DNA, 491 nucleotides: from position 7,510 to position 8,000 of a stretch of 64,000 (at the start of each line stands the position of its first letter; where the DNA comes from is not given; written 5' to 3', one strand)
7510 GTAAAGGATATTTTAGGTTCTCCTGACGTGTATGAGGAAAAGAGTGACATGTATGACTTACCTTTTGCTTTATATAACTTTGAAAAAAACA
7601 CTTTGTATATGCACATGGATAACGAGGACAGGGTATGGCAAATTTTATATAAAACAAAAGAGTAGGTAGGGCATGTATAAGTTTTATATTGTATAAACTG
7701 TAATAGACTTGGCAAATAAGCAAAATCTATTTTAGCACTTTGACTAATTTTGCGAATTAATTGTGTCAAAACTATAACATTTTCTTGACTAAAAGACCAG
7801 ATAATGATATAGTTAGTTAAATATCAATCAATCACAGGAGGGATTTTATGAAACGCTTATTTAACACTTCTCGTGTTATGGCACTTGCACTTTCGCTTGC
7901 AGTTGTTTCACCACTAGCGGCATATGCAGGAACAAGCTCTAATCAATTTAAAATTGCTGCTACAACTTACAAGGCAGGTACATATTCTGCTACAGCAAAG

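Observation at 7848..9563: Secreted flavinylation-type FMN-binding protein carrying a tandem duplication of an unassigned domain with an ATMSLND(S/A)H motif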

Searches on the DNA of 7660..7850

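Call 64: search_rna_families(source=window, start=7660, end=7850, threshold=evalue, max_evalue=1)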
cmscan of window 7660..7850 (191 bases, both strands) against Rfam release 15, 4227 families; matches with E-value up to 1: 4.
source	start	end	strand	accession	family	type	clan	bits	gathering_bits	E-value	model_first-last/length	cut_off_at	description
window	7761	7836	-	RF00085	SNORD28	Gene; snRNA; snoRNA; CD-box;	-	20.1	50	0.43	1-75/75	no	Small nucleolar RNA SNORD28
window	7762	7836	-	RF01641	ceN53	Gene; snRNA; snoRNA; CD-box;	-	17.7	50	0.3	1-74/74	no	Caenorhabditis snoRNA ceN53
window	7762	7823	-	RF01413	miR-430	Gene; miRNA;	CL00096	17.5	47.3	0.72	1-70/70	no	miR-430 microRNA precursor family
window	7660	7727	+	RF00171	Tombus_5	Cis-reg;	-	14.8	43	0.77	102-166/166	5'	Tombusvirus 5' UTR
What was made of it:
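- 7785..7813 (+): Promoter-like site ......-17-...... with TG extended -10. An AGGAGG ribosome-binding site follows at about 7837-7842. No riboswitch or other Rfam element lies upstream (call 64).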
